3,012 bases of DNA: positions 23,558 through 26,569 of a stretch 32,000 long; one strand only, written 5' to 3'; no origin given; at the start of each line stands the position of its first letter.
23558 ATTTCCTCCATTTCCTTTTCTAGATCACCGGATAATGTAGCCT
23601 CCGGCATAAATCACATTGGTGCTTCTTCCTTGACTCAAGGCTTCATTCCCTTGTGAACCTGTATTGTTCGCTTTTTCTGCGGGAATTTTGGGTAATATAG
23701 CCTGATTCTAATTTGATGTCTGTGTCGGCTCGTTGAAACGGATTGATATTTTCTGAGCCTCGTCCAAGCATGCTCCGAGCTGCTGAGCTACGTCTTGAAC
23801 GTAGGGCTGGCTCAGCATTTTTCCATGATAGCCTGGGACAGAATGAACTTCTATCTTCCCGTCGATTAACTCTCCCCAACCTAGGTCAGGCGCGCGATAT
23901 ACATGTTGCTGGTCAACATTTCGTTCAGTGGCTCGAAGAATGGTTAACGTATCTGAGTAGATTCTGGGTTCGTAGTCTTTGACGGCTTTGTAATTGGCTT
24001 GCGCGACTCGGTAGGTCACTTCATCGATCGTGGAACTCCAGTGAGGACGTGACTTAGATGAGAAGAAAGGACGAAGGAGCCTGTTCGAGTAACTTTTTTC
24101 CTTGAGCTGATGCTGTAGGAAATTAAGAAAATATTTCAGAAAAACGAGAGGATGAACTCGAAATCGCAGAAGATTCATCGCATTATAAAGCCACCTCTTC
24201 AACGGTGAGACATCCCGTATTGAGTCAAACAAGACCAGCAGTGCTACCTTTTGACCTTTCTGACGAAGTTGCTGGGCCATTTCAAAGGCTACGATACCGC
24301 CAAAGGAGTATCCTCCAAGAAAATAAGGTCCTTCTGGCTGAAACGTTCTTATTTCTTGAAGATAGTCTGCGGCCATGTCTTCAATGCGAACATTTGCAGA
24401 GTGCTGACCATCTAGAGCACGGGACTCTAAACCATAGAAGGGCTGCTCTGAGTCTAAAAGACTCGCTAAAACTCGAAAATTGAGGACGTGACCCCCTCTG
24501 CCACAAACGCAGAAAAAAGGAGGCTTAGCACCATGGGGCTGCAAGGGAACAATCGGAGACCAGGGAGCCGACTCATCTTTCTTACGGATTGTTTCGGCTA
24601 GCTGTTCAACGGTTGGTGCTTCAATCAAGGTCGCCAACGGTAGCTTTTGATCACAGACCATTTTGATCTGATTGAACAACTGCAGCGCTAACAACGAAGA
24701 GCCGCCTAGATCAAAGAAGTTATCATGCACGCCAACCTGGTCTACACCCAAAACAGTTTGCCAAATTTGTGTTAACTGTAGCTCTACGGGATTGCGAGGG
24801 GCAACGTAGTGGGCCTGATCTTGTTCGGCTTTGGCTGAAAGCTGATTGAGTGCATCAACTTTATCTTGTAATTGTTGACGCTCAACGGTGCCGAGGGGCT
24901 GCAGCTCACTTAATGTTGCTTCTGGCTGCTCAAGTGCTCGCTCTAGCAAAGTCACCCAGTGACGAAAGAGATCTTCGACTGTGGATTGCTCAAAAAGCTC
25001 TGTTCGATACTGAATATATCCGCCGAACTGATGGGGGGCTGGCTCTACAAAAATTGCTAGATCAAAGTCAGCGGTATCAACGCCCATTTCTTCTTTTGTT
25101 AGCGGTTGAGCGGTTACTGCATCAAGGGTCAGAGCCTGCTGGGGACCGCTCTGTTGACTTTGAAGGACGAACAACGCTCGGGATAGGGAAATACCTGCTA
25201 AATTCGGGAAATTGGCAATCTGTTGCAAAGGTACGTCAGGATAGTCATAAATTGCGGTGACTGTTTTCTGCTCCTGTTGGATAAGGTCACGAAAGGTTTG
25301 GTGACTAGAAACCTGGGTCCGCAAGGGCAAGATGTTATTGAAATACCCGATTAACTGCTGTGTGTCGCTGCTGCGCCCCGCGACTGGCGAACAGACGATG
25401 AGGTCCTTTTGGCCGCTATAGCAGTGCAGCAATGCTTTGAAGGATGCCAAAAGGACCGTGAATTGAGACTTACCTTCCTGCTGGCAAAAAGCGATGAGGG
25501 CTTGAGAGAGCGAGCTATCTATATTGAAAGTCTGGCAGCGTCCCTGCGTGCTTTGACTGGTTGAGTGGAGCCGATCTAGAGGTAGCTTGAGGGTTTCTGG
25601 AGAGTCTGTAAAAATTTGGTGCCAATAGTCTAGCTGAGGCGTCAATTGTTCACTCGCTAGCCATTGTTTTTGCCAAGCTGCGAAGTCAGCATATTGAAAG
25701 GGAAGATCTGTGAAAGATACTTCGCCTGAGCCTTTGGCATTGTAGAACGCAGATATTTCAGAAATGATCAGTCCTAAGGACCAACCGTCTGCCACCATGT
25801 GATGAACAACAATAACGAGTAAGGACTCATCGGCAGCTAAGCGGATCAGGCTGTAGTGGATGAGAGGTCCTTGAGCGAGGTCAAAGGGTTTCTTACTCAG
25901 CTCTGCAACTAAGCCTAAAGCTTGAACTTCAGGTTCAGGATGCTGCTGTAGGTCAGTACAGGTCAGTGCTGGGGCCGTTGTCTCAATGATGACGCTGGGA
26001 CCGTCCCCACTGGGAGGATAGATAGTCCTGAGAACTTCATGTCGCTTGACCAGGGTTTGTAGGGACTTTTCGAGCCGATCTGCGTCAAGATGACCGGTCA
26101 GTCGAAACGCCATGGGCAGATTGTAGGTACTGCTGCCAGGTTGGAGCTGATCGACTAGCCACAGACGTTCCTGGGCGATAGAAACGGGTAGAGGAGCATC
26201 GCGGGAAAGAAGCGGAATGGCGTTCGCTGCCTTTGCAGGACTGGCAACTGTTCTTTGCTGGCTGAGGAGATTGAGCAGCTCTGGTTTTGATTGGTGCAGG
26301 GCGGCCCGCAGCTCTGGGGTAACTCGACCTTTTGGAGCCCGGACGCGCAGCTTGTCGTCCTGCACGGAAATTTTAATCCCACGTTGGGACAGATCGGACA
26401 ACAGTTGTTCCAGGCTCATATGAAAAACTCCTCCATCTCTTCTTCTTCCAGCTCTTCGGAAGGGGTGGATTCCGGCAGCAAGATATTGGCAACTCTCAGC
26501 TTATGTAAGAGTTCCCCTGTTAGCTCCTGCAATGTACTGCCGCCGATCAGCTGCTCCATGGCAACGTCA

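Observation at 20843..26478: Two termination modules with near-identical N-terminal docking domains behind a single PKS tail: predicted branching (one-to-two) hand-off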

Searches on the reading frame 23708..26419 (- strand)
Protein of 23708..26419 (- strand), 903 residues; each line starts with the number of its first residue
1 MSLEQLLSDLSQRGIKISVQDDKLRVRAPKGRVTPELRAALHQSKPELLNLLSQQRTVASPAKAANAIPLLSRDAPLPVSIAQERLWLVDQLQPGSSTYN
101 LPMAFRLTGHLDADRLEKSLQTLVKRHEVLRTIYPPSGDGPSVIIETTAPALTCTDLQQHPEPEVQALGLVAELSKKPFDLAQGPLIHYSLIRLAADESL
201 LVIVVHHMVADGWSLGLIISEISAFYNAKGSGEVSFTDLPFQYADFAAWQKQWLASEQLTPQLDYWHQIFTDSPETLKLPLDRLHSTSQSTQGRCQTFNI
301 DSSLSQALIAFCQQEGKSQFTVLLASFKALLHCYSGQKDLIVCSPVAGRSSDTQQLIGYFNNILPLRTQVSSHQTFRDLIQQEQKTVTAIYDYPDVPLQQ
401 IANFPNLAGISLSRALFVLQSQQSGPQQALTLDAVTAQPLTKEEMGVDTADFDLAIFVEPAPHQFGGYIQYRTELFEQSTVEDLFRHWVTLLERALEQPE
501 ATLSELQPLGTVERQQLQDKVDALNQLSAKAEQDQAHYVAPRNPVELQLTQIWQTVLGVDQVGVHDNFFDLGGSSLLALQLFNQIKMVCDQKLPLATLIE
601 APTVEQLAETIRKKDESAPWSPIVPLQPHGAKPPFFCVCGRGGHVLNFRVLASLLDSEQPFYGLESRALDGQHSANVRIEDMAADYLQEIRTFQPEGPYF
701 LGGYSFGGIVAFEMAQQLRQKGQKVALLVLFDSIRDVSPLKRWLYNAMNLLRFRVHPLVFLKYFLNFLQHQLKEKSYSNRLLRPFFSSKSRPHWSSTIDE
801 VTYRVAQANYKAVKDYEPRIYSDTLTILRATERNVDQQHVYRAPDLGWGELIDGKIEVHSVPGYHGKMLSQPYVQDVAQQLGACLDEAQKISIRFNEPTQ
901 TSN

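Call 8: search_protein_families(library=pfam, proteins=[window:23708-26419:-], max_evalue=0.01)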
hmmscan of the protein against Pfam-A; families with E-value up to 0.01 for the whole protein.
window:23708-26419:- (903 aa): 7 families
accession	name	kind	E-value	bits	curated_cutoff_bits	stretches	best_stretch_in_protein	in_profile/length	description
PF00668.25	Condensation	-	7.1e-92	308.9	30.6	1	77-517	5-455/456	Condensation domain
PF00975.26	Thioesterase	-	8.5e-26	92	26.4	1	634-733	2-102/226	Thioesterase domain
PF18563.6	TubC_N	-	1.5e-17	63.9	26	1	4-54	2-52/52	TubC N-terminal docking domain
PF00550.31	PP-binding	-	1.7e-15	57.5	20.8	1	548-611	2-67/67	Phosphopantetheine attachment site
PF00561.26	Abhydrolase_1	-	3.4e-05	24.1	25.8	1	633-750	1-119/245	alpha/beta hydrolase fold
PF12697.13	Abhydrolase_6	-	0.00058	21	26.3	1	677-809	46-155/217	Alpha/beta hydrolase family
PF12146.15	Hydrolase_4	-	0.00061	19.6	27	1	680-824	56-176/239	Serine aminopeptidase, S33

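Call 11: find_encoding_contigs(protein=window:23708-26419:-, flank=10000, max_places=6)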
Protein window:23708-26419:- (903 aa): no gene with exactly this product is on record in the collection.

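Call 12: find_homologous_proteins(query=window:23708-26419:-, max_evalue=1e-10)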
Query window:23708-26419:- (903 aa): 974 proteins with E <= 1e-10 among 8000 candidates; the best 120 are listed.
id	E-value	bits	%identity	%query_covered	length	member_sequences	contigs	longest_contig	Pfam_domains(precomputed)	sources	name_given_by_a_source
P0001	0.0e+0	1596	79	98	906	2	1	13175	PF00668.26,PF00550.32,PF18563.7,PF00975.27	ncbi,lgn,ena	-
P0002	0.0e+0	1124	95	60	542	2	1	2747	PF00668.26,PF18563.7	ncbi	ncbi:MAG: condensation domain-containing protein, partial [Cyanobacteria bacterium P01_A01_bin.17]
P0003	0.0e+0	1020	54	98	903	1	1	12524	PF00668.26,PF00550.32,PF18563.7,PF00975.27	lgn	-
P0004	0.0e+0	1011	55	98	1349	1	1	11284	PF00668.26,PF00550.32,PF08028.17,PF18563.7,PF02771.22,PF00975.27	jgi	jgi:thioesterase domain-containing protein/alkylation response protein AidB-like acyl-CoA dehydrogen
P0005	6.7e-298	1009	55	98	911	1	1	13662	PF00668.26,PF00550.32,PF18563.7,PF00975.27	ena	-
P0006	5.6e-292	989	54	98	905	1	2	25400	PF00668.26,PF00550.32,PF18563.7,PF00975.27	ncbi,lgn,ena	-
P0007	1.8e-275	934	62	75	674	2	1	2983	PF00668.26,PF00550.32,PF18563.7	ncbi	ncbi:MAG: condensation domain-containing protein, partial [Cyanobacteria bacterium P01_A01_bin.17]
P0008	2.3e-189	650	40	51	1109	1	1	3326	PF00668.26,PF00550.32,PF13193.13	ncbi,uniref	ncbi:condensation domain-containing protein, partial [Myxococcus sp. RHSTA-1-4]|uniref:condensation 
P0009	4.4e-189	649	34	90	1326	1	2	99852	PF00668.26,PF00550.32,PF00975.27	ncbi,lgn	ncbi:MAG: condensation domain-containing protein [Candidatus Acidiferrales bacterium]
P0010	5.5e-186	638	39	98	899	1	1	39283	PF00668.26,PF00550.32,PF00975.27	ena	-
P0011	7.1e-186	638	40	95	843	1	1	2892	PF00668.26,PF00550.32,PF00975.27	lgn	-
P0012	2.5e-185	636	35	53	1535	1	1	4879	PF00668.26,PF00550.32,PF00501.35,PF13193.13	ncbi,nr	ncbi:MAG TPA: amino acid adenylation domain-containing protein, partial [Caldilineae bacterium]|nr:a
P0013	2.3e-184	633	38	98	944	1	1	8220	PF00668.26,PF00550.32,PF18563.7,PF00975.27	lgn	-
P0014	6.8e-184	631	39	98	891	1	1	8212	PF00668.26,PF00550.32,PF18563.7,PF00561.27,PF00975.27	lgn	-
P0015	5.8e-182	625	38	98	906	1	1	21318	PF00668.26,PF00550.32,PF18563.7,PF00975.27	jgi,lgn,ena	jgi:thioesterase domain-containing protein/NRPS condensation-like uncharacterized protein/acyl carri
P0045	4.1e-158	546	36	98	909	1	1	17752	PF00668.26,PF00550.32,PF18563.7,PF00975.27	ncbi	ncbi:MAG: condensation domain-containing protein [Microcystaceae cyanobacterium]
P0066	2.1e-153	531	35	99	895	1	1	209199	PF00668.26,PF00550.32,PF18563.7,PF00975.27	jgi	jgi:thioesterase domain-containing protein/acyl carrier protein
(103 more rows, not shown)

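Call 13: find_encoding_contigs(protein=P0001, flank=10000, max_places=3)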
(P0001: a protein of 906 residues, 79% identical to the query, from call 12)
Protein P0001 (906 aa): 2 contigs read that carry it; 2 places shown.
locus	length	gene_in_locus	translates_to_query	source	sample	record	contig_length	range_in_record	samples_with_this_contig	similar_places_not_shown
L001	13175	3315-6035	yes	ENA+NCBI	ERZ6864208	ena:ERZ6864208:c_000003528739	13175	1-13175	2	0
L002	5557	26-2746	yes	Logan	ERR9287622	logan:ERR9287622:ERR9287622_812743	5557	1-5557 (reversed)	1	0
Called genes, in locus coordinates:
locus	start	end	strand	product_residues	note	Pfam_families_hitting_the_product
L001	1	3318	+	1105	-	?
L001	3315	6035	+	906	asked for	PF18563:TubC_N, PF00668:Condensation, PF00550:PP-binding, PF00975:Thioesterase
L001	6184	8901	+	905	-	PF18563:TubC_N, PF00668:Condensation, PF00550:PP-binding, PF00975:Thioesterase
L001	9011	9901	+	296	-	PF00685:Sulfotransfer_1, PF13469:Sulfotransfer_3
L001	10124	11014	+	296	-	PF00685:Sulfotransfer_1, PF13469:Sulfotransfer_3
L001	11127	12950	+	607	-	PF00664:ABC_membrane, PF02463:SMC_N (weak), PF00005:ABC_tran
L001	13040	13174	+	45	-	?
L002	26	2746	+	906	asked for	PF18563:TubC_N, PF00668:Condensation, PF00550:PP-binding, PF00975:Thioesterase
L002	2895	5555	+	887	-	?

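Call 14: find_encoding_contigs(protein=P0006, flank=10000, max_places=3)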
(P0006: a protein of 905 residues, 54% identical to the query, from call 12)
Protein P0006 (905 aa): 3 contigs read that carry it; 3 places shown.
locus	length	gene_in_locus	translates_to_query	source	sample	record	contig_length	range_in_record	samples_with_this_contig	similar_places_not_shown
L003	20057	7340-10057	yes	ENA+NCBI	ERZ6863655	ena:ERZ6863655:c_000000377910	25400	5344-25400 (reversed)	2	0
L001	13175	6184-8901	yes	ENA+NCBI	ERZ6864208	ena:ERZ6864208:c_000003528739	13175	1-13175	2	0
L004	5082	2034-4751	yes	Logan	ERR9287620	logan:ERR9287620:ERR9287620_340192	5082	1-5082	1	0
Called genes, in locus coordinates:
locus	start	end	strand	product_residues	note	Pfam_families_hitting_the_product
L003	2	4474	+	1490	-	?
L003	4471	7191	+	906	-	PF18563:TubC_N, PF00668:Condensation, PF00550:PP-binding, PF00975:Thioesterase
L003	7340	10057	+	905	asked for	PF18563:TubC_N, PF00668:Condensation, PF00550:PP-binding, PF00975:Thioesterase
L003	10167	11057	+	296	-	PF00685:Sulfotransfer_1, PF13469:Sulfotransfer_3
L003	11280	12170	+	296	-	PF00685:Sulfotransfer_1, PF13469:Sulfotransfer_3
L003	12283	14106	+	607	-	PF00664:ABC_membrane, PF02463:SMC_N (weak), PF00005:ABC_tran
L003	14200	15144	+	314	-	-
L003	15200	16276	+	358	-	PF10111:Glyco_tranf_2_2, PF13641:Glyco_tranf_2_3, PF00535:Glycos_transf_2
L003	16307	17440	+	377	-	PF13439:Glyco_transf_4, PF20706:GT4-conflict (weak), PF00534:Glycos_transf_1, PF13692:Glyco_trans_1_4, PF13524:Glyco_trans_1_2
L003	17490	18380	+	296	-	PF00685:Sulfotransfer_1 (weak)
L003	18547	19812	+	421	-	PF00534:Glycos_transf_1, PF13692:Glyco_trans_1_4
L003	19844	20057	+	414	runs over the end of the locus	PF00534:Glycos_transf_1, PF13692:Glyco_trans_1_4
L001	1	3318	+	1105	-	?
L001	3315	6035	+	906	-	PF18563:TubC_N, PF00668:Condensation, PF00550:PP-binding, PF00975:Thioesterase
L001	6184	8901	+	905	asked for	PF18563:TubC_N, PF00668:Condensation, PF00550:PP-binding, PF00975:Thioesterase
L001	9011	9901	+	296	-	PF00685:Sulfotransfer_1, PF13469:Sulfotransfer_3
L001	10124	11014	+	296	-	PF00685:Sulfotransfer_1, PF13469:Sulfotransfer_3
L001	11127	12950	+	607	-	PF00664:ABC_membrane, PF02463:SMC_N (weak), PF00005:ABC_tran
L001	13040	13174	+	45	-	?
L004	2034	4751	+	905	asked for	PF18563:TubC_N, PF00668:Condensation, PF00550:PP-binding, PF00975:Thioesterase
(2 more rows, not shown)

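Call 16: find_encoding_contigs(protein=P0066, flank=10000, max_places=2)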
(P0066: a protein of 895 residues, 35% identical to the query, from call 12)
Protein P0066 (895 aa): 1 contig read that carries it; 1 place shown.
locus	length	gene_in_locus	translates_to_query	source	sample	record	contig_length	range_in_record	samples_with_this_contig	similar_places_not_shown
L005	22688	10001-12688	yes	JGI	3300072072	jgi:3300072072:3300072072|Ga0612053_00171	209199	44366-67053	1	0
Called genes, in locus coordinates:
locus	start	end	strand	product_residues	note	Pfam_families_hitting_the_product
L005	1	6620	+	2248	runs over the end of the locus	-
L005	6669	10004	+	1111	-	PF00668:Condensation, PF00501:AMP-binding, PF13193:AMP-binding_C, PF00550:PP-binding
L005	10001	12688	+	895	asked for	PF18563:TubC_N, PF00668:Condensation, PF00550:PP-binding, PF00975:Thioesterase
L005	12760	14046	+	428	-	PF01494:FAD_binding_3, PF07992:Pyr_redox_2 (faint)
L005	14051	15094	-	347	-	PF01595:CNNM, PF00571:CBS (weak)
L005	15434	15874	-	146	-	PF00903:Glyoxalase, PF13669:Glyoxalase_4, PF18029:Glyoxalase_6 (faint)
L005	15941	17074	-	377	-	PF14258:DUF4350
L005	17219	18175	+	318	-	PF19300:BPD_transp_1_N, PF00528:BPD_transp_1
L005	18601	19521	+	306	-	PF12911:OppC_N, PF00528:BPD_transp_1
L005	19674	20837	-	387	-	PF00478:IMPDH, PF01070:FMN_dh, PF01645:Glu_synthase (weak)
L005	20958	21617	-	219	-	PF02798:GST_N, PF13409:GST_N_2, PF13417:GST_N_3, PF00043:GST_C, PF13410:GST_C_2 (weak)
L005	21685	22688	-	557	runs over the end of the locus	PF00069:Pkinase, PF01636:APH (faint), PF07714:PK_Tyr_Ser-Thr, PF06293:Kdo (weak)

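Call 17: find_encoding_contigs(protein=P0045, flank=10000, max_places=2)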
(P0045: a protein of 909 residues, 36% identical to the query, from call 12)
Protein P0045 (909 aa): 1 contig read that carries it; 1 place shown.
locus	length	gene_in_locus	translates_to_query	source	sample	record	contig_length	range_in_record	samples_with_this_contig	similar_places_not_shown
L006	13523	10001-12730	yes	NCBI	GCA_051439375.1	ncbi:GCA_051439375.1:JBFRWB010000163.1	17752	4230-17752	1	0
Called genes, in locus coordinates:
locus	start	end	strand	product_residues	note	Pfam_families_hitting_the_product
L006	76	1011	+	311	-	PF05735:TSP_C (faint)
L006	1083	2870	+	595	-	PF02771:Acyl-CoA_dh_N, PF02770:Acyl-CoA_dh_M, PF00441:Acyl-CoA_dh_1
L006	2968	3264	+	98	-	PF00550:PP-binding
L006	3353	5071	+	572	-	PF00668:Condensation, PF00550:PP-binding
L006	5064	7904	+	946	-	PF00109:ketoacyl-synt, PF02801:Ketoacyl-synt_C, PF16197:KAsynt_C_assoc, PF22336:RhiE-like_linker, PF22621:CurL-like_PKS_C, PF00698:Acyl_transf_1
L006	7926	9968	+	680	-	PF21394:Beta-ketacyl_N, PF22953:SpnB_Rossmann, PF00106:adh_short, PF08659:KR, PF13561:adh_short_C2, PF23297:ACP_SdgA_C (faint), PF00550:PP-binding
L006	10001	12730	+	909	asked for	PF18563:TubC_N, PF00668:Condensation, PF00550:PP-binding, PF00975:Thioesterase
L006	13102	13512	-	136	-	PF14159:CAAD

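Call 21: find_encoding_contigs(protein=P0003, flank=10000, max_places=2)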
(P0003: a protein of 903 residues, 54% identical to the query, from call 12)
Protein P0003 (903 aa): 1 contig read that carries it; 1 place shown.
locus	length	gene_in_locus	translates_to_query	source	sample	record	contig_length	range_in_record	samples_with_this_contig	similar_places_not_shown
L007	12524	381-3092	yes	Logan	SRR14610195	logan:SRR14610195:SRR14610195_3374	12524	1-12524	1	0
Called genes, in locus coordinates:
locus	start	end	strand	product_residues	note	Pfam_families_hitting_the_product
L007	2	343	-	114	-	?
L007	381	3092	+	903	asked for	PF18563:TubC_N, PF00668:Condensation, PF00550:PP-binding, PF00975:Thioesterase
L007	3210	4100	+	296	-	PF00685:Sulfotransfer_1, PF13469:Sulfotransfer_3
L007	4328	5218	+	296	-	PF00685:Sulfotransfer_1, PF13469:Sulfotransfer_3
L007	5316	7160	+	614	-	PF00664:ABC_membrane, PF02463:SMC_N (weak), PF00005:ABC_tran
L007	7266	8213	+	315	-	-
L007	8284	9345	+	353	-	PF00535:Glycos_transf_2, PF10111:Glyco_tranf_2_2, PF13641:Glyco_tranf_2_3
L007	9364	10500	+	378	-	PF13439:Glyco_transf_4, PF13579:Glyco_trans_4_4 (weak), PF20706:GT4-conflict, PF00534:Glycos_transf_1, PF13692:Glyco_trans_1_4, PF13524:Glyco_trans_1_2 (weak)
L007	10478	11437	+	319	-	PF00685:Sulfotransfer_1 (weak)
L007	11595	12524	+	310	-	?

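Call 22: find_encoding_contigs(protein=P0005, flank=10000, max_places=2)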
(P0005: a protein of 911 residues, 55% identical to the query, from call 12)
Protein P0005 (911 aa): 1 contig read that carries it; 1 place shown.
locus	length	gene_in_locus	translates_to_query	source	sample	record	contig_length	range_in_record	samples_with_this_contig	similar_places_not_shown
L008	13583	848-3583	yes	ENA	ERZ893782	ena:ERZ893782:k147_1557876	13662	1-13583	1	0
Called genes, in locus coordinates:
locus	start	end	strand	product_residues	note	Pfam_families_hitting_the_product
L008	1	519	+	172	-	?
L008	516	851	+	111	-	PF18563:TubC_N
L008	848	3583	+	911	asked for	PF18563:TubC_N, PF00668:Condensation, PF00550:PP-binding, PF00975:Thioesterase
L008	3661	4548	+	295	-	PF00685:Sulfotransfer_1, PF13469:Sulfotransfer_3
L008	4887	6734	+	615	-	PF00664:ABC_membrane, PF00005:ABC_tran, PF02463:SMC_N (weak), PF13555:AAA_29 (faint)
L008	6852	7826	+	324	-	-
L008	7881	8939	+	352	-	PF00535:Glycos_transf_2, PF10111:Glyco_tranf_2_2, PF13641:Glyco_tranf_2_3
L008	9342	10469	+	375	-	PF13439:Glyco_transf_4, PF00534:Glycos_transf_1, PF13692:Glyco_trans_1_4, PF13524:Glyco_trans_1_2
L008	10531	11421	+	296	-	PF00685:Sulfotransfer_1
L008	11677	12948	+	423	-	PF00534:Glycos_transf_1, PF13692:Glyco_trans_1_4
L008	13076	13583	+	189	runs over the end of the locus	-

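Call 23: find_encoding_contigs(protein=P0004, flank=10000, max_places=2)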
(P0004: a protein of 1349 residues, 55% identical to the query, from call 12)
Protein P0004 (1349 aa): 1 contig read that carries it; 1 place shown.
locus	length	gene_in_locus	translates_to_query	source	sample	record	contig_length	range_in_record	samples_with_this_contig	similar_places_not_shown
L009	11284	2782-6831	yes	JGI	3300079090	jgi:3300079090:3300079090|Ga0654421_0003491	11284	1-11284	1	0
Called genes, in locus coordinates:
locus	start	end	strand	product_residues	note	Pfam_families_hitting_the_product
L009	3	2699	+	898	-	?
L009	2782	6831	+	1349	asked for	PF18563:TubC_N, PF00668:Condensation, PF00550:PP-binding, PF00975:Thioesterase, PF02771:Acyl-CoA_dh_N (weak), PF08028:Acyl-CoA_dh_2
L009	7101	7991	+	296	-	PF00685:Sulfotransfer_1, PF13469:Sulfotransfer_3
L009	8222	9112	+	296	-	PF00685:Sulfotransfer_1, PF13469:Sulfotransfer_3 (weak)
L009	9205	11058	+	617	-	PF00664:ABC_membrane, PF02463:SMC_N (weak), PF00005:ABC_tran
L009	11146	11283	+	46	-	?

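Call 25: find_related_loci(query=A1, collection=genome_contigs, flank=10000)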
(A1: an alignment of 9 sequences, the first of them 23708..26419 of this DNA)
Query A1 (903 aa) in genome_contigs; peptide patterns used: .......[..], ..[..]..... (x = any residue, [..] = any of these).
75 stretches matched a pattern; 11 encode a relative of the query (tblastn E <= 1e-3); 11 distinct loci.
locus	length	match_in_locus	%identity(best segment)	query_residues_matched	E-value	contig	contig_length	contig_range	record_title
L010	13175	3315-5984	79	1-889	0e+0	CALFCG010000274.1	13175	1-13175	MAG: uncultured cyanobacterium isolate R2_Bin_METABAT__82_1 genome assembly, contig: c_000003528739, whole genome shotgu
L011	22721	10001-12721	33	57-890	6e-121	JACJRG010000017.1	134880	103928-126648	Anabaena minutissima FACHB-250 contig17, whole genome shotgun sequence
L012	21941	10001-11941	33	1-633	3e-85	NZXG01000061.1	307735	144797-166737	MAG: Pseudomonadales bacterium isolate NAT4 112670, whole genome shotgun sequence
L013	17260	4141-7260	31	1-620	7e-77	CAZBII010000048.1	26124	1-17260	MAG TPA_asm: uncultured Moraxellaceae bacterium isolate SRP220891_co4_136 genome assembly, contig: NODE_3067_length_2612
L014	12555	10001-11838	37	43-611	7e-73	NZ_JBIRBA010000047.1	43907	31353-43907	Actinomadura sp. 9N215 contig_47, whole genome shotgun sequence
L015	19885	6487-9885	34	60-608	7e-75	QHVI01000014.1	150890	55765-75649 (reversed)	MAG: Candidatus Angelobacter sp. Gp1-AA117 isolate gp1 AA117 14_0903_12_40cm_200_scaffold_7_curated, whole genome shotgu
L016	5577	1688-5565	31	3-614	9e-68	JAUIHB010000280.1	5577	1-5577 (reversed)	MAG: Gammaproteobacteria bacterium isolate Co_bin.193 NODE_83257_length_5577_cov_0.870275, whole genome shotgun sequence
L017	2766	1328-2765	34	1-620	5e-60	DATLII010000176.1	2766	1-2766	MAG TPA_asm: Dongiaceae bacterium isolate SMAG_U13663 k141_3213065, whole genome shotgun sequence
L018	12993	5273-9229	30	63-881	9e-54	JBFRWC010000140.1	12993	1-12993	MAG: Leptolyngbyaceae cyanobacterium isolate coassembly_bin.63 coaB63_c_000006863473, whole genome shotgun sequence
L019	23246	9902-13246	32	56-628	2e-51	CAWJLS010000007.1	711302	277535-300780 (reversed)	MAG: uncultured Acidobacteriota bacterium isolate MFD05684.bin.3.171 genome assembly, contig: contig_34070, whole genome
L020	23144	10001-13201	30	77-633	1e-47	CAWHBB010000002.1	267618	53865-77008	MAG: Chlamydiia bacterium isolate MFD09495.bin.2.3 genome assembly, contig: contig_14582, whole genome shotgun sequence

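Call 35: search_protein_families(library=ncbifam, proteins=[window:23708-26419:-], max_evalue=0.001)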
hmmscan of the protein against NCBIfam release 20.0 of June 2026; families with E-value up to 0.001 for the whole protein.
window:23708-26419:- (903 aa): 10 families
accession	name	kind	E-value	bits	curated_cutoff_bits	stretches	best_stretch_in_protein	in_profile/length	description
NF004282.0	PRK05691.1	subfamily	4.1e-114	381.5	4090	2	56-521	655-1122/4334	non-ribosomal peptide synthase/polyketide synthase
NF047350.1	aureusi_NRPS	equivalog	8.1e-70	235.2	2500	2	63-506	981-1408/2373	aureusimine non-ribosomal peptide synthetase AusA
NF038078.1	NRPS_MxcG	equivalog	7.9e-43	146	2300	2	74-390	2-315/1442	myxochelin non-ribosomal peptide synthetase MxcG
NF007605.2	PRK10252.1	equivalog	1.9e-39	135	2400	2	534-733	964-1166/1292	enterobactin non-ribosomal peptide synthetase EntF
NF041803.1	NRPS_SolG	exception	1e-28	99.5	2200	2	533-615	1078-1159/1163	solanimycin non-ribosomal peptide synthetase SolG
NF040607.1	mycolic_Pks13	equivalog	2.3e-27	95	2100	1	516-889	1305-1679/1680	polyketide synthase Pks13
TIGR03443.1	alpha_am_amid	equivalog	2.3e-20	71.7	1030.1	2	506-615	811-921/1390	L-aminoadipate-semialdehyde dehydrogenase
NF006787.0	PRK09294.1-1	subfamily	2e-05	23.7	396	1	103-223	26-133/420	acyltransferase PapA5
NF045894.1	PKS_plus_SDR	equivalog_domain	5.5e-05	20.9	1740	1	518-613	1419-1511/1515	type I polyketide synthase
NF037940.1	PKS_MbtD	equivalog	8.5e-05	20.8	1150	1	530-613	891-977/978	mycobactin polyketide synthase MbtD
